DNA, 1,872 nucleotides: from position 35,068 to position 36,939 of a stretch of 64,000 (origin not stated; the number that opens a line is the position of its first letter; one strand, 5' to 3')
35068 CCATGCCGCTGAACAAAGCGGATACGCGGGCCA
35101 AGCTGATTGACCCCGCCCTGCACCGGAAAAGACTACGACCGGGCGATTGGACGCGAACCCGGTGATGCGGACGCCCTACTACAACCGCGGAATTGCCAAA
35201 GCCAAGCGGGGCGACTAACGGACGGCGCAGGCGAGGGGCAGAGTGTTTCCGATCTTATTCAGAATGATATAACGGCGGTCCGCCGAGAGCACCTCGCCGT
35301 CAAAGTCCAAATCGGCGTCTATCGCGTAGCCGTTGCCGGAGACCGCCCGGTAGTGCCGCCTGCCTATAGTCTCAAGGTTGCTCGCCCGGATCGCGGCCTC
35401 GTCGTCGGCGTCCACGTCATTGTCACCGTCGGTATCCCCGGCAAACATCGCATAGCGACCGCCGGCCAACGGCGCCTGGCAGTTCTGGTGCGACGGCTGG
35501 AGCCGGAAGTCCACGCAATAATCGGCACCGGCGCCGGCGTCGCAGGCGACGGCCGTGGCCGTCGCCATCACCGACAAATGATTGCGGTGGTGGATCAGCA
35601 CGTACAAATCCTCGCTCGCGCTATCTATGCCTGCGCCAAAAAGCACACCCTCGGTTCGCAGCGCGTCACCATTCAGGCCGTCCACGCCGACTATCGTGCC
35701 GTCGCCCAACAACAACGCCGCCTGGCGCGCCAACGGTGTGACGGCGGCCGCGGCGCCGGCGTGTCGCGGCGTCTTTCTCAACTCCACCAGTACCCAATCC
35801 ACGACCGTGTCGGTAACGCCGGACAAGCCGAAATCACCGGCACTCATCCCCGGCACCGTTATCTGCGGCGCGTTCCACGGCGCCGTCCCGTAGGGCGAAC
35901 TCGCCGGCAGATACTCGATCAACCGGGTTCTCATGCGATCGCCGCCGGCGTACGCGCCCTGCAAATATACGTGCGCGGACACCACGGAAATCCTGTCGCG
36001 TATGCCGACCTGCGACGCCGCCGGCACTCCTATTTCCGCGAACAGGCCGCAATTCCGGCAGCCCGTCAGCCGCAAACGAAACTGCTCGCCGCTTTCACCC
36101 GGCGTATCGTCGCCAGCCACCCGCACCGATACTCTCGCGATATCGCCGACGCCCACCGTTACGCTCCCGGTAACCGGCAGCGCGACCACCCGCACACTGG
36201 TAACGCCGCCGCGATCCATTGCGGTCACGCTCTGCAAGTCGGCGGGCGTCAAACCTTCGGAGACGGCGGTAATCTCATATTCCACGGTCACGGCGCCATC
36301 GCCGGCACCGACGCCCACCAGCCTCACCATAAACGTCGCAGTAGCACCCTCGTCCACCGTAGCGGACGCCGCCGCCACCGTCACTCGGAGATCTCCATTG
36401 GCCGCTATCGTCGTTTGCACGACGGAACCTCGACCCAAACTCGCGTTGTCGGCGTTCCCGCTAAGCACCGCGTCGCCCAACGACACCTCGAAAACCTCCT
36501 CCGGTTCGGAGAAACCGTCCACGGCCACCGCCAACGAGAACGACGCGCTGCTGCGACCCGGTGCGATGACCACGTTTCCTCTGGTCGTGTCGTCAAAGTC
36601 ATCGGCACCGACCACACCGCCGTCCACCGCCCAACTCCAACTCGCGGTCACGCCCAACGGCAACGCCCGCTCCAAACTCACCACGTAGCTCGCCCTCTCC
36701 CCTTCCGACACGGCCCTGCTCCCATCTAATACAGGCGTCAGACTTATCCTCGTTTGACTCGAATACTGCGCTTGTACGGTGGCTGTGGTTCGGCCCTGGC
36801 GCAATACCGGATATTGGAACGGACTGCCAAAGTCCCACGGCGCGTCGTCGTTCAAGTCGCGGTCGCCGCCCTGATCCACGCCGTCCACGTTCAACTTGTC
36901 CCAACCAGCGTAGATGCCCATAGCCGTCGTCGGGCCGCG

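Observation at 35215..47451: A 4078-aa secreted modular giant protein whose gene contains a near-perfect 5.3-kb tandem duplication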

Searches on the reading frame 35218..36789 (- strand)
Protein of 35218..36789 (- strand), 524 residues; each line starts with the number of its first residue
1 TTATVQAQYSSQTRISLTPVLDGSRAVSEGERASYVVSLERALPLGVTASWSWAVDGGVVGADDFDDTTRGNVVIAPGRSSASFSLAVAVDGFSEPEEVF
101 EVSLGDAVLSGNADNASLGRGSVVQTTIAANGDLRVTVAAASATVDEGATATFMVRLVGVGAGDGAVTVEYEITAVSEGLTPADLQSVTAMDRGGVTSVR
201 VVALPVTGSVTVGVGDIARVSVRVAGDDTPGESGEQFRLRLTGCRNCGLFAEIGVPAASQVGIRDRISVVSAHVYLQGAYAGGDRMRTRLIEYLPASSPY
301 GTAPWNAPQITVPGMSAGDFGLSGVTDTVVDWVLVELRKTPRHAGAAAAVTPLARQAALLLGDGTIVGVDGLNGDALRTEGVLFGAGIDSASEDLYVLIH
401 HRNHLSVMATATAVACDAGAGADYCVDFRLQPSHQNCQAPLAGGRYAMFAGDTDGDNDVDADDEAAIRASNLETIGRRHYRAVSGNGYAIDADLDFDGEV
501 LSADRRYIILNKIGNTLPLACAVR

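Call 12: search_protein_families(library=pfam, proteins=[window:35218-36789:-], max_evalue=10)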
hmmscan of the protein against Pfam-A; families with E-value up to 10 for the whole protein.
seq(524 aa): 0 families

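Call 26: find_homologous_proteins(query=window:35218-36789:-, max_evalue=0.001)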
Query seq(524 aa) (524 aa): 43 proteins with E <= 0.001 among 8000 candidates.
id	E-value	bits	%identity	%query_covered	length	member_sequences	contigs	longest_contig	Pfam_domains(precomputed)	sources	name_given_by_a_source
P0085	6.3e-108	380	49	100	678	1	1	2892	-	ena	-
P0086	3.2e-103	364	49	87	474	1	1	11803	-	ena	-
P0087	4.4e-99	351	68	49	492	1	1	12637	PF12733.14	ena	-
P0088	3.2e-90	322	66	48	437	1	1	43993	PF12733.14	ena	-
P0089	2.2e-81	292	49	69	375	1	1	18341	-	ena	-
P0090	4.1e-72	262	61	51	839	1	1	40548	PF03160.21,PF07581.18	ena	-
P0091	1.6e-69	253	41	54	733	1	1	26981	-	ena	-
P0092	1.6e-59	220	51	46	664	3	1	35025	-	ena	-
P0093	8.8e-54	201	51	47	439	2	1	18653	-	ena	-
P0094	5.1e-49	186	39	70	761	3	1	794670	PF00082.28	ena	-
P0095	4.8e-47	179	48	47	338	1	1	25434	-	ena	-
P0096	2.3e-17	81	33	47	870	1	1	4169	-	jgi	jgi:hypothetical protein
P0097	2.3e-16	78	32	48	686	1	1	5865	PF02922.25,PF16561.12,PF22058.3,PF00686.26,PF26120.1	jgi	jgi:hypothetical protein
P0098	2.3e-16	78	33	45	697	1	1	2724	PF00404.25,PF00149.34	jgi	jgi:hypothetical protein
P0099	6.0e-16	77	33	47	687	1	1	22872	PF02922.25,PF16561.12,PF22058.3,PF00686.26,PF26120.1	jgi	jgi:hypothetical protein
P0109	1.8e-11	62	31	44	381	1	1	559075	PF00404.25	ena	-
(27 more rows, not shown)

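Call 36: search_solved_structures(query=A2, max_evalue=1)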
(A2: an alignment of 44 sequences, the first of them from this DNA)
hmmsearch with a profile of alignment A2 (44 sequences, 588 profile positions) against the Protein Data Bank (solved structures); distinct sequences matched with E-value up to 1: 21.
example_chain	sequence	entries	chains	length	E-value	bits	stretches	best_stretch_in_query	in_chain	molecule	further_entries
4fl4_A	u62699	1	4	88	1.9e-05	26.9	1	422-468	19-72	Glycoside hydrolase family 9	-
2vn5_B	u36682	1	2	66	0.00013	24.1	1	426-470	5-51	ENDOGLUCANASE A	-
2vn6_B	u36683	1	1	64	0.00026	23.1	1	426-467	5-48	ENDOGLUCANASE A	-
5lxv_B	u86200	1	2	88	0.0013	20.8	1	418-468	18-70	Carbohydrate-binding protein WP_009985128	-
2b59_B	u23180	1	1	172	0.0029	19.7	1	409-467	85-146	Cellulosomal scaffolding protein A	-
2ccl_B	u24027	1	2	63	0.0038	19.3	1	426-468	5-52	ENDO-1,4-BETA-XYLANASE Y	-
4cj0_A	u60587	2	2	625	0.0048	18.9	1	426-468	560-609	ENDOGLUCANASE D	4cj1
1clc_A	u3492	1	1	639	0.005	18.9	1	426-468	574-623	ENDOGLUCANASE CELD; EC: 3.2.1.4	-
1daq_A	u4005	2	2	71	0.0072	18.4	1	426-467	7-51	ENDOGLUCANASE SS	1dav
4dh2_B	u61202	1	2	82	0.0078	18.2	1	423-442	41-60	Dockerin type 1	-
3kcp_A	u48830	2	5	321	0.0083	18.2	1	409-467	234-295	Cellulosomal-scaffolding protein A | Cellulosome anchoring protein cohesin region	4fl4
2mte_A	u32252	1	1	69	0.0095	18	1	426-467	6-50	Cellulose 1,4-beta-cellobiosidase (reducing end) CelS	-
1ohz_B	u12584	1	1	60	0.01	17.9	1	426-468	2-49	ENDO-1,4-BETA-XYLANASE Y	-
2y3n_B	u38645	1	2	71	0.02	16.9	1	426-468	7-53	CELLULOSOMAL FAMILY-48 PROCESSIVE GLYCOSIDE HYDROLASE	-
5k39_B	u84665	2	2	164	0.039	15.9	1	409-467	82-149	Dockerin module from a protein of unknown function | Ig domain protein group 2 domain protein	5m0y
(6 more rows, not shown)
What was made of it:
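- On Dockerin type I (PF00404): The family profile hits 4fl4, 2vn5 and other dockerins at E 1.9e-5 to 1e-2 (call 36).
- Closest known: Type II X-module-dockerin. Same: The family profile hits dockerins at E 2e-5 (call 36).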

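Call 48: predict_structure(alignment_id=A2)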
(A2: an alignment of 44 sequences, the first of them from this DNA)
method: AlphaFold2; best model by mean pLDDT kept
length: 524 residues; sequences in the alignment: 44
mean_pLDDT: 80.9   pTM: 0.61
mean pLDDT of the five models: 80.9, 80.2, 78.3, 75.6, 75.0
residues with pLDDT >= 90: 189; 70-90: 227; 50-70: 81; < 50: 27
segments of 3 or more residues with pLDDT < 50: 1-12, 256-264, 515-517
pLDDT, mean of each block of 10 residues (from residue 1): 41 69 82 89 90 78 77 93 89 70 83 74 68 73 90 86 78 87 88 92 92 91 85 86 79 47 63 96 93 86 87 67 76 94 80 93 93 73 83 88 91 62 90 88 95 90 89 74 58 88 90 57 53
secondary structure, 60 per line:
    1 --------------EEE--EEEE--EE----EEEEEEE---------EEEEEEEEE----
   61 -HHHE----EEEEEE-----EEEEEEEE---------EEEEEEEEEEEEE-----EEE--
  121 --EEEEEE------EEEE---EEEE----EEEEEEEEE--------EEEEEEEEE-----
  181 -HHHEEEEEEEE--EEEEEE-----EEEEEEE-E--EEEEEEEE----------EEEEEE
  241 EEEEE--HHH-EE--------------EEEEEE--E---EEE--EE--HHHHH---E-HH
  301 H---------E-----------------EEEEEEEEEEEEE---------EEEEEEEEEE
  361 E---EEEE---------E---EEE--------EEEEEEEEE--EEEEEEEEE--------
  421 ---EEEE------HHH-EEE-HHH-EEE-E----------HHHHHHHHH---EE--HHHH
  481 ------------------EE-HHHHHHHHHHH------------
elements in order: E15-17 E20-23 E32-38 E48-56 E70-75 E81-88 E98-110 E116-118 E123-128 E135-138 E142-145 E150-158 E167-175 E185-192 E195-200 E206-212 E217-224 E235-245 E268-273 E280-282 H289-293 E329-341 E351-361 E365-368 E382-384 E393-401 E404-412 E424-427 E438-440 E446-448 H461-469 H477-480 H502-512
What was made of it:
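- On Type V secretion (autotransporter or two-partner): The C-terminus is a soluble sandwich plus dockerin (call 48).
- The AF2 model is confident (call 48).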

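Call 52: fold_search(model_id=the predicted structure, library=pdb)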
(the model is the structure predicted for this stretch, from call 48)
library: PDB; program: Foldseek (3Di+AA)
matches with E <= 10: 2000; with E <= 0.001: 875
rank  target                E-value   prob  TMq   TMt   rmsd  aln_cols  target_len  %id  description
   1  8sgt_A                7.9e-10  1.00  0.26  0.21   7.1       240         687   21  Cryo-EM structure of human NCX1 in Ca2+ bound, activated state (group II in the presence of 0.5 mM Ca2+) (released 2023-10-11)
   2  8sgj_A                7.2e-09  1.00  0.27  0.20  10.1       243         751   20  Cryo-EM structure of human NCX1 in apo inactivated state (released 2023-10-11)
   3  9iv8                  7.6e-09  1.00  0.26  0.19   7.3       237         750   19  Cryo-EM structure of human NCX1 in PIP2 diC8 bound state (released 2025-03-19)
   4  8jp0                  6.5e-08  1.00  0.25  0.19   7.2       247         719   18  structure of human sodium-calciumexchanger NCX1 (released 2024-01-03)
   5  3us9                  7.6e-08  1.00  0.27  0.49   6.7       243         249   19  Crystal Structure of the NCX1 Intracellular Tandem Calcium Binding Domains(CBD12) (released 2012-07-11)
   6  3rb7_E                1.3e-06  1.00  0.26  0.48   6.4       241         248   14  Crystal structure of CBD12 from CALX1.2 (released 2011-11-02)
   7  3rb7_B                1.4e-06  1.00  0.27  0.52   6.8       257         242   14  Crystal structure of CBD12 from CALX1.2 (released 2011-11-02)
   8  3rb7_G                3.2e-06  1.00  0.26  0.49   6.2       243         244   14  Crystal structure of CBD12 from CALX1.2 (released 2011-11-02)
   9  6kr0_C                5.0e-06  1.00  0.16  0.28  11.6       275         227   12  Crystal structure of HL homo-diabody (released 2020-08-26)
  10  3rb5_B                6.2e-06  1.00  0.27  0.51   5.1       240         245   14  Crystal structure of calcium binding domain CBD12 of CALX1.1 (released 2011-11-02)
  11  3rb7_A                6.9e-06  1.00  0.25  0.46   6.1       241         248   15  Crystal structure of CBD12 from CALX1.2 (released 2011-11-02)
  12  2dpk                  1.1e-05  1.00  0.19  0.70   3.2       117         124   22  The Crystal Structure of the Primary Ca2+ Sensor of the Na+/Ca2+ Exchanger (released 2006-06-13)
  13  6kr0_A                1.2e-05  1.00  0.17  0.29  11.8       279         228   10  Crystal structure of HL homo-diabody (released 2020-08-26)
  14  9lsi_C                1.4e-05  1.00  0.14  0.27  13.3       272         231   10  Cryo-EM structure of the S82C-S82C diabody complex (CitS-diabody #2-TLR3) (released 2025-03-12)
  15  2qvk                  1.5e-05  1.00  0.18  0.63   3.8       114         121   18  The second Ca2+-binding domain of the Na+-Ca2+ exchanger is essential for regulation: crystal structures and mutational  (released 2007-11-13)
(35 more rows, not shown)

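Call 61: find_encoding_contigs(protein=P0091, flank=10000, max_places=3)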
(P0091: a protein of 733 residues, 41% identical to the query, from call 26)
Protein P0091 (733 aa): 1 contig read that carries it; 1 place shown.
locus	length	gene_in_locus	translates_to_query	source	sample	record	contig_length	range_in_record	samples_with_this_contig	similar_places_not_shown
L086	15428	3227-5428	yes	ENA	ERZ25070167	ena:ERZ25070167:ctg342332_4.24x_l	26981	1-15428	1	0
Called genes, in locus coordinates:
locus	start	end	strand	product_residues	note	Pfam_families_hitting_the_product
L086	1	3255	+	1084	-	?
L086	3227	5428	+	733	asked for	-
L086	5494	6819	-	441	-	PF00709:Adenylsucc_synt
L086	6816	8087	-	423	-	PF13393:tRNA-synt_His, PF27460:HisZ_C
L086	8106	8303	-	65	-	PF09838:DUF2065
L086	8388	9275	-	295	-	PF01145:Band_7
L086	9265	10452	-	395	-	PF12221:HflK_N (weak), PF01145:Band_7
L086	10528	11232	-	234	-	PF01965:DJ-1_PfpI, PF17124:ThiJ_like (faint)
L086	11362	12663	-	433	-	PF13167:GTP-bdg_N, PF16360:GTP-bdg_M, PF01926:MMR_HSR1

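Call 63: find_encoding_contigs(protein=P0090, flank=10000, max_places=3)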
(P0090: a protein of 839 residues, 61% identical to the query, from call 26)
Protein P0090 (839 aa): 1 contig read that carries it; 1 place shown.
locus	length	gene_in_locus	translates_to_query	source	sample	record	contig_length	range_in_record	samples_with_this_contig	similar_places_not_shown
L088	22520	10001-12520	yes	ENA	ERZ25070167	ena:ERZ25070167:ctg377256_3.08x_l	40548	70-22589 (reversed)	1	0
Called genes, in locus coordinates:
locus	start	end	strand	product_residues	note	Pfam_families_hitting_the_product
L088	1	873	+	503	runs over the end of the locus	PF00171:Aldedh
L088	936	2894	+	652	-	PF16177:ACAS_N, PF00501:AMP-binding, PF13193:AMP-binding_C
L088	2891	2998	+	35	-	-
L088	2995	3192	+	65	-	-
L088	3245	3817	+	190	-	-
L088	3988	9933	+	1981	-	PF03160:Calx-beta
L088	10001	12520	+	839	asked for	PF07581:Glug (faint), PF03160:Calx-beta (faint)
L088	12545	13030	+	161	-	-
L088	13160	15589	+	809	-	-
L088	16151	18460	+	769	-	PF03160:Calx-beta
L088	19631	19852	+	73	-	-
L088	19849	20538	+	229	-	-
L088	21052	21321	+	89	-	-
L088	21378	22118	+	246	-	-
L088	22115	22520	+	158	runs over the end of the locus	?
